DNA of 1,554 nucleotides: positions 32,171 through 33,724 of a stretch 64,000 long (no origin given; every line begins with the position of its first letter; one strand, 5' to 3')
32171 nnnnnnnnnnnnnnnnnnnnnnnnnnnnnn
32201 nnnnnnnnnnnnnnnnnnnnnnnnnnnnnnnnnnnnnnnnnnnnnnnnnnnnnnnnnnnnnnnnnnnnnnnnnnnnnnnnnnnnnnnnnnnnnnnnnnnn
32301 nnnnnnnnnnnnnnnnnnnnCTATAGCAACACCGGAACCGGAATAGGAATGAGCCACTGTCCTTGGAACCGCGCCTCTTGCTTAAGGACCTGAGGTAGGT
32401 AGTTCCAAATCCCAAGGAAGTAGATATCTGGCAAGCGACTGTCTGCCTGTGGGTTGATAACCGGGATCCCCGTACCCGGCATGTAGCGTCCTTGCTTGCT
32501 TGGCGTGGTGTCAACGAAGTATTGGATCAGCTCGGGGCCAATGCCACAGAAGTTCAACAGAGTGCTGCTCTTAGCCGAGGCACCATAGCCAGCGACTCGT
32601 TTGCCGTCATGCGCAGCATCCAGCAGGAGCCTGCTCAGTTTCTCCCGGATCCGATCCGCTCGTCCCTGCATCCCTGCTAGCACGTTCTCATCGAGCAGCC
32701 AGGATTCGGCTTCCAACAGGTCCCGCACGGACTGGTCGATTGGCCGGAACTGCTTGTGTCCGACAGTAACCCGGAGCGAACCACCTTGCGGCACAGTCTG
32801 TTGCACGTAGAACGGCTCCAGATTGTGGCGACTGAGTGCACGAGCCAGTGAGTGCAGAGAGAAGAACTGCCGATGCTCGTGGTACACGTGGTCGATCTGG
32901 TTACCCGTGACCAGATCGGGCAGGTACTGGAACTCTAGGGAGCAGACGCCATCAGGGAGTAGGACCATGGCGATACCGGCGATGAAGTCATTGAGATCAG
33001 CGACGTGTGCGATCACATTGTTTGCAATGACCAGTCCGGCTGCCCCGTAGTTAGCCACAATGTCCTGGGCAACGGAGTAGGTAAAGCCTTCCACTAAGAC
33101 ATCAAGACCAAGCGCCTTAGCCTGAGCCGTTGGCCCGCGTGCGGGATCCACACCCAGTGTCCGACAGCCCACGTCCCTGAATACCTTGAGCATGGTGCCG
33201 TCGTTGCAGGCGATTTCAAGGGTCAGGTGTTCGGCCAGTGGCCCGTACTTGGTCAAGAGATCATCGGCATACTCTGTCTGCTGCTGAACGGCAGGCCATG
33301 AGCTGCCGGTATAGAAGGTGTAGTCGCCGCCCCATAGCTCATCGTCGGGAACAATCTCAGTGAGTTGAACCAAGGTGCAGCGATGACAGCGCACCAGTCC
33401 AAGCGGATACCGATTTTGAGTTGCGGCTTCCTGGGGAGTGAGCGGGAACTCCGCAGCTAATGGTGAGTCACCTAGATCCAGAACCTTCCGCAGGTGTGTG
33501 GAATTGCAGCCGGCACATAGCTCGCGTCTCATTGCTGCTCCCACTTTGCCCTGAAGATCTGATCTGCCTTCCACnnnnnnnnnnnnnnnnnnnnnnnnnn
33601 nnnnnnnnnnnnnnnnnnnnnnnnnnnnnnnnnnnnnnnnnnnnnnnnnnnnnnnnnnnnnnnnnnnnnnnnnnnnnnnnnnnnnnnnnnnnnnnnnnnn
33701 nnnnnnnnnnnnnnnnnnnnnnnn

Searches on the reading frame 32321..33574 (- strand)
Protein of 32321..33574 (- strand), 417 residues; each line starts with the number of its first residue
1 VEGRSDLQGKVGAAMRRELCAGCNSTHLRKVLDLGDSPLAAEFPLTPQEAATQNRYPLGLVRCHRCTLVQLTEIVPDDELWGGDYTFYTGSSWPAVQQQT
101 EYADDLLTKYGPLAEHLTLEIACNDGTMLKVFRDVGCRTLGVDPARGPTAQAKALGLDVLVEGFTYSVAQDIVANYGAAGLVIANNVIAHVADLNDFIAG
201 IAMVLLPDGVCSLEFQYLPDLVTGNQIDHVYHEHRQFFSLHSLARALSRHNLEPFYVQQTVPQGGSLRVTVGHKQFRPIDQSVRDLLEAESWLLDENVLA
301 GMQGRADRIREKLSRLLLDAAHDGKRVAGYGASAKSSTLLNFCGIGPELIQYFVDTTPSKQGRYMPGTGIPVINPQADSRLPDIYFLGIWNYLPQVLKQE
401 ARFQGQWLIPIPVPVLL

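Call 9: search_protein_families(library=pfam, proteins=[window:32321-33574:-], max_evalue=0.01)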
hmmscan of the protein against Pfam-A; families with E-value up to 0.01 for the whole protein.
window:32321-33574:- (417 aa): 5 families
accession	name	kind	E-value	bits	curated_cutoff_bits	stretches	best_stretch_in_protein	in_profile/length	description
PF08484.17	Methyltransf_14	-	3.1e-39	134.8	23.5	1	263-412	3-160/160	C-methyltransferase C-terminal domain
PF08421.16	Methyltransf_13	-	9.9e-16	58.1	31.3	1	20-80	1-61/62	Putative zinc binding domain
PF13489.12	Methyltransf_23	-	1.1e-13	51.7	27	1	103-253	9-160/164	Methyltransferase domain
PF08241.18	Methyltransf_11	-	4.4e-07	30.9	21.2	1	119-211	1-93/95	Methyltransferase domain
PF08242.18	Methyltransf_12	-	1.7e-06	29.1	30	1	119-211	1-98/98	Methyltransferase domain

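Call 10: search_protein_families(library=phrogs, proteins=[window:32321-33574:-], max_evalue=0.001)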
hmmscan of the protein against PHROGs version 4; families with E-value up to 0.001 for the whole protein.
window:32321-33574:- (417 aa): 0 families
